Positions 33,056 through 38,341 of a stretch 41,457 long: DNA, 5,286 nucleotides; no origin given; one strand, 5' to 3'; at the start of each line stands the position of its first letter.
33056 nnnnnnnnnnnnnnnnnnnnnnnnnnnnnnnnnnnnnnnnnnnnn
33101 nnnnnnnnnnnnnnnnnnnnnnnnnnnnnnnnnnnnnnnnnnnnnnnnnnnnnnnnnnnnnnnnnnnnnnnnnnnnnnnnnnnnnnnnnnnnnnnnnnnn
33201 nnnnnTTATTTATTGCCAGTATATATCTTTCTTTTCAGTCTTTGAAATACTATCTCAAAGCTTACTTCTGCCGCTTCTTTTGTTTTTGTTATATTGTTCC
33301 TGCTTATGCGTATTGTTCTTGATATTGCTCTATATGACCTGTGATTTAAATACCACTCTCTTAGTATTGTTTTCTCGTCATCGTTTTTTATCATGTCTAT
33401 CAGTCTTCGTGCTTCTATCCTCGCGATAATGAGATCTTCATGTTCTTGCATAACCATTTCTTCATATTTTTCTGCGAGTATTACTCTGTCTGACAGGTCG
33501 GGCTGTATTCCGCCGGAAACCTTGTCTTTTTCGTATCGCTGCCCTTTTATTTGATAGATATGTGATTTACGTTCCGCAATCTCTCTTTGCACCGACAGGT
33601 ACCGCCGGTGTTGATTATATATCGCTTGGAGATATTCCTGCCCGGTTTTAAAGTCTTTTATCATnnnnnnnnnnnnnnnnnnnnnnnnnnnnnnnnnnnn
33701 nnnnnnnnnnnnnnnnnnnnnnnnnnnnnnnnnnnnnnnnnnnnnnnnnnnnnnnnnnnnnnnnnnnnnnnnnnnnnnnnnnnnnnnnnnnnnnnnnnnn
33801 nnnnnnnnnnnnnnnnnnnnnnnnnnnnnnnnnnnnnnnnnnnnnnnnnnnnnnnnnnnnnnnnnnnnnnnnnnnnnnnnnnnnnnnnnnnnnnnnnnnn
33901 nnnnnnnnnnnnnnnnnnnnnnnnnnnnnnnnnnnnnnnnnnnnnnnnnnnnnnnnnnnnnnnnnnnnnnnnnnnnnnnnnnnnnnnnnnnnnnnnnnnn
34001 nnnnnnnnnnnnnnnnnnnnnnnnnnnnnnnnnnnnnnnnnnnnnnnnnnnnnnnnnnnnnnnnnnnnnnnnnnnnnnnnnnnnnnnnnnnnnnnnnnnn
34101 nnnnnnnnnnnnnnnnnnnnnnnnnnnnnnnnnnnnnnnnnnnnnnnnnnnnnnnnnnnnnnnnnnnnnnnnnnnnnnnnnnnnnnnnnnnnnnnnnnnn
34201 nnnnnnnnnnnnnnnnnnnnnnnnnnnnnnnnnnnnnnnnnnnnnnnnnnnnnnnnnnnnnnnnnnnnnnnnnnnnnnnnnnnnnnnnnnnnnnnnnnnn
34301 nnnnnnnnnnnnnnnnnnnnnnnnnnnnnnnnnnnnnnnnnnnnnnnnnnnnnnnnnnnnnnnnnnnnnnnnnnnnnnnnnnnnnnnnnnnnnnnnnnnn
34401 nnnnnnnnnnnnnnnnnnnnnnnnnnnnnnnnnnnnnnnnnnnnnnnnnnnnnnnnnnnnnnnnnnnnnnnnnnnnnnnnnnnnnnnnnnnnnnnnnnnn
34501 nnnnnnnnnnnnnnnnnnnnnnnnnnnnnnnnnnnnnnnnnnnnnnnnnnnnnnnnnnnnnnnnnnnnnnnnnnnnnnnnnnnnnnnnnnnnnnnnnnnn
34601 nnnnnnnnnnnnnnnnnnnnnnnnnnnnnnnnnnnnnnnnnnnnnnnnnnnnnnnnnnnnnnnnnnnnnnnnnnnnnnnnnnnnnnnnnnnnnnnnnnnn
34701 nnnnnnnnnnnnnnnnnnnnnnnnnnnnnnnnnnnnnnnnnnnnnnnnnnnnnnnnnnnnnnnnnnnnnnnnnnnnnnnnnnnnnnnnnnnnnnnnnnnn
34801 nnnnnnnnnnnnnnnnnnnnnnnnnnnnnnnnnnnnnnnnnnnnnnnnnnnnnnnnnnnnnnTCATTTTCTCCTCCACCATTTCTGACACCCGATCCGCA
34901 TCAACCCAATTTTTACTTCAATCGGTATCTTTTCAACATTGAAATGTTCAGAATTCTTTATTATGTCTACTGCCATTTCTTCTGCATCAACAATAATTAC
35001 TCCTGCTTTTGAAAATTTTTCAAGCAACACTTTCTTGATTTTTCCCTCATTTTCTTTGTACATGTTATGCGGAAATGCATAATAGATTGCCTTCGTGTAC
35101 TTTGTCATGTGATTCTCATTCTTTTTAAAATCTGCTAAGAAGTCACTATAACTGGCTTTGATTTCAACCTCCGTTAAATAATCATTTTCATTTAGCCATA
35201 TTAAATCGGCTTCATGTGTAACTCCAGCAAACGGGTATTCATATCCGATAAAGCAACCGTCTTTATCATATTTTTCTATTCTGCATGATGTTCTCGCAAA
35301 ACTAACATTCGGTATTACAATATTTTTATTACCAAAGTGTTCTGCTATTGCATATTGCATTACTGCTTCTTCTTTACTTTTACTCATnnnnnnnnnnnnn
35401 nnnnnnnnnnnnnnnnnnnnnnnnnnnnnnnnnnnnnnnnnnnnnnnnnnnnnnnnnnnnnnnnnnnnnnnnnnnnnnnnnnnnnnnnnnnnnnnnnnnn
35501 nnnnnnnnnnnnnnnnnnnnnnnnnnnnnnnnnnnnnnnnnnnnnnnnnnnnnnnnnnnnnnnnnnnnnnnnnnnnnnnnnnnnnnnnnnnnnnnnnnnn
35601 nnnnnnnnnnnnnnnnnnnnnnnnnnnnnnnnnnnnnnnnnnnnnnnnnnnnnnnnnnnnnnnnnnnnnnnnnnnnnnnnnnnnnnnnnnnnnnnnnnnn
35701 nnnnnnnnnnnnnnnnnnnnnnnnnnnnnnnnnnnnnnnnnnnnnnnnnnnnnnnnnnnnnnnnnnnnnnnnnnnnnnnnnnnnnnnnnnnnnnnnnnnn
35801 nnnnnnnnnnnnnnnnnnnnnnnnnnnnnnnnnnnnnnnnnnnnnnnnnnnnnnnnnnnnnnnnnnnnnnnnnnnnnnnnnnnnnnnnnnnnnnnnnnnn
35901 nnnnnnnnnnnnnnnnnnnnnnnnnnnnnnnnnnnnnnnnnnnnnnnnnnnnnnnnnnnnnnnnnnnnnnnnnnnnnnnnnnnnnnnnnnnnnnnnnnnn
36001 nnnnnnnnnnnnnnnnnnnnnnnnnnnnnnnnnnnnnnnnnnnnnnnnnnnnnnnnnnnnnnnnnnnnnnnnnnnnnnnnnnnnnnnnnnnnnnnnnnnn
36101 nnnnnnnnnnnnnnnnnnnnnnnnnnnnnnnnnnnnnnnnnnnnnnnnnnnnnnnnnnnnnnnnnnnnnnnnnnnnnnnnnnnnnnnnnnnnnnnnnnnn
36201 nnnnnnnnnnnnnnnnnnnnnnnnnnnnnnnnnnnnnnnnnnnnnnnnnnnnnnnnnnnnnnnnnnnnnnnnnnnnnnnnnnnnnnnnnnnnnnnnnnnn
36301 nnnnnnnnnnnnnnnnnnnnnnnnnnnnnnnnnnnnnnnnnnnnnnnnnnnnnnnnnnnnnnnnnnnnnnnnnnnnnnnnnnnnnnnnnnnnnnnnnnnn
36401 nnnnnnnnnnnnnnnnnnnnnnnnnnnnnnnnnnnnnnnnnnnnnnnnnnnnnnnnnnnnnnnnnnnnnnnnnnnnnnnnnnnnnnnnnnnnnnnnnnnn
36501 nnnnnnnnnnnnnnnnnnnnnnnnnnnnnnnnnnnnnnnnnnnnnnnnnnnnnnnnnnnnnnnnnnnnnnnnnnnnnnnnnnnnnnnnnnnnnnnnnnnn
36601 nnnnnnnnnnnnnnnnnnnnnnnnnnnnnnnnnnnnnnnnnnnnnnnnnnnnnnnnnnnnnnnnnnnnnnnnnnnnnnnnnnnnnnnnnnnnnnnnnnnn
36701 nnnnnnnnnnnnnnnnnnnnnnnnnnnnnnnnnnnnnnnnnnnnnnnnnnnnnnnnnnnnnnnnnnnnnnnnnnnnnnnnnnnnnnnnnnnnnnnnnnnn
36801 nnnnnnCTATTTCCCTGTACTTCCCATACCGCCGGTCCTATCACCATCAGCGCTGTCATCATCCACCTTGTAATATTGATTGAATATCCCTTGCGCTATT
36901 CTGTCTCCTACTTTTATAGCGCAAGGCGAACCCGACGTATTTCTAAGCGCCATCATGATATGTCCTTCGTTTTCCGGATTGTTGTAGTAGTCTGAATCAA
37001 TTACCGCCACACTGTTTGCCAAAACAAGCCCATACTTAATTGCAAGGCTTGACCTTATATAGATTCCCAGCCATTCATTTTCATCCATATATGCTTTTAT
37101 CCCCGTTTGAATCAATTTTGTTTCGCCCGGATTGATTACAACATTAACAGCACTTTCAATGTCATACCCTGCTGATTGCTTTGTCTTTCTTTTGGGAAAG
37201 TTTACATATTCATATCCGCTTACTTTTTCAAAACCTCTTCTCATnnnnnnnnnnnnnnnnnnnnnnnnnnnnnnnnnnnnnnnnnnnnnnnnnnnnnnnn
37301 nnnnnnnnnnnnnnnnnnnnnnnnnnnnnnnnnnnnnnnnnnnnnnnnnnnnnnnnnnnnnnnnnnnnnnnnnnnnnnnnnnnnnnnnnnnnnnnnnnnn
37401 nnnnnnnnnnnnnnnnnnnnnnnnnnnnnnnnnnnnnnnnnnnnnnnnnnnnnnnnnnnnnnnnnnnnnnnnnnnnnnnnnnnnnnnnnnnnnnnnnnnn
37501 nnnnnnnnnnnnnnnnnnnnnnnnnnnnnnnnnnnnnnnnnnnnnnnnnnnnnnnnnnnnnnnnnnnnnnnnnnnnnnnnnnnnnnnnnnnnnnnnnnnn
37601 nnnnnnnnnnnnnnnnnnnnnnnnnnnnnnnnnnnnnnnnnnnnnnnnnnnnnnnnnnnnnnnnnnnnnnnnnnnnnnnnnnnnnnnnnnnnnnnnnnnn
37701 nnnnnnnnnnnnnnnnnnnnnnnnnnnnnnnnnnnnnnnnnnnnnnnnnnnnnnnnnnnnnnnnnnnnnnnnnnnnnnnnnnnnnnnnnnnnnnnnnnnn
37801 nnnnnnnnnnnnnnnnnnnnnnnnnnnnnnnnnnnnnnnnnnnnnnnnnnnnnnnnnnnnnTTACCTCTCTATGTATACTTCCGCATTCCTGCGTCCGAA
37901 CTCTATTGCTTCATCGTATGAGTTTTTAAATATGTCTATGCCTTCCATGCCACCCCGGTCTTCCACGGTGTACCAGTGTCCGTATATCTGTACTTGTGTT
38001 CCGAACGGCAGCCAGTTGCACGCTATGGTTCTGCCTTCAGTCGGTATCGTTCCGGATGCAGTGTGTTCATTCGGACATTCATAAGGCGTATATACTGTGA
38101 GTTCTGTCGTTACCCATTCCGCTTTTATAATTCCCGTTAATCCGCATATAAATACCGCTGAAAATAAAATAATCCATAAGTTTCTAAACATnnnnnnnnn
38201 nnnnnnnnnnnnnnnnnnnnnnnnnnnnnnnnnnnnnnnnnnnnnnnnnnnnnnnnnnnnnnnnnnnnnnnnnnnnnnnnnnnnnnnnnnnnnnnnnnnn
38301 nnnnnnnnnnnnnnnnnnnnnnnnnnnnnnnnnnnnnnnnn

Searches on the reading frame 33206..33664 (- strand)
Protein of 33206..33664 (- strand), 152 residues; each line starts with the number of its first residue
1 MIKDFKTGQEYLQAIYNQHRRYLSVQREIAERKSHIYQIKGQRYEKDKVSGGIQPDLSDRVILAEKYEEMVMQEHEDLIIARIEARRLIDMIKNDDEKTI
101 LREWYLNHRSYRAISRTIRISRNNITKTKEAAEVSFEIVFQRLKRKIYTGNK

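Call 62: search_protein_families(library=phrogs, proteins=[window:33206-33664:-], max_evalue=0.0001)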
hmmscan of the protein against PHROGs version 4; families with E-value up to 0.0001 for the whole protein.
window:33206-33664:- (152 aa): 1 family
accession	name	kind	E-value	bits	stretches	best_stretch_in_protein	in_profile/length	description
phrog_36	-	transcription regulation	1.5e-08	35.6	1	4-132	52-179/220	transcriptional regulator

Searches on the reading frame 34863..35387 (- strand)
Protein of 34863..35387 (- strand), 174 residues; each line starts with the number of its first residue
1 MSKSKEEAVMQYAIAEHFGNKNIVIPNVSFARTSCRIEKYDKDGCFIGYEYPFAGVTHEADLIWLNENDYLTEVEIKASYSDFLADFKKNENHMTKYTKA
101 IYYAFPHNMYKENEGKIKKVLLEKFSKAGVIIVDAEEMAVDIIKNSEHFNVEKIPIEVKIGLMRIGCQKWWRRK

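Call 62: search_protein_families(library=phrogs, proteins=[window:34863-35387:-], max_evalue=0.0001)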
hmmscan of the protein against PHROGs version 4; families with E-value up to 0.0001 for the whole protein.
window:34863-35387:- (174 aa): 2 families
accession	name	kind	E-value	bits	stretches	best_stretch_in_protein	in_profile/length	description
phrog_2776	-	unknown function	5.1e-15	56.6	1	39-172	21-144/181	-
phrog_5429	-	DNA, RNA and nucleotide metabolism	6.9e-05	23.8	1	10-155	9-150/176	DNA repair protein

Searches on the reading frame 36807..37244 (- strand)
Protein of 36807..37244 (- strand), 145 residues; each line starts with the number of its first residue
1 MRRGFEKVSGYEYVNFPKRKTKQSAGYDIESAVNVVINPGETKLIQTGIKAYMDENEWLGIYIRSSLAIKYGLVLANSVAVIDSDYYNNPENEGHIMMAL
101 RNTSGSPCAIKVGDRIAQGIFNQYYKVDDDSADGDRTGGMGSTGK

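Call 62: search_protein_families(library=phrogs, proteins=[window:36807-37244:-], max_evalue=0.0001)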
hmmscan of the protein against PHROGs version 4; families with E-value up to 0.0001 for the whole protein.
window:36807-37244:- (145 aa): 1 family
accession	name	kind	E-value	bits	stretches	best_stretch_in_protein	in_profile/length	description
phrog_135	-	DNA, RNA and nucleotide metabolism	4.6e-43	149.4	1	16-145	158-291/463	dUTPase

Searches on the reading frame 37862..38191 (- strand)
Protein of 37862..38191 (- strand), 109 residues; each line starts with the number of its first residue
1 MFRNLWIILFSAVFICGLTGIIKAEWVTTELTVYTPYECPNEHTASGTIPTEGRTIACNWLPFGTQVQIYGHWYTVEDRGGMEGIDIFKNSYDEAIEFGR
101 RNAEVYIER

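Call 62: search_protein_families(library=phrogs, proteins=[window:37862-38191:-], max_evalue=0.0001)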
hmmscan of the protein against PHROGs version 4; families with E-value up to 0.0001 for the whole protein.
window:37862-38191:- (109 aa): 2 families
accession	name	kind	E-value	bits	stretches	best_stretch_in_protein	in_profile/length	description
phrog_22529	-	unknown function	1.3e-12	48.6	1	22-107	47-145/148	-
phrog_6631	-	unknown function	1.6e-08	35.3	1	28-107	153-249/251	-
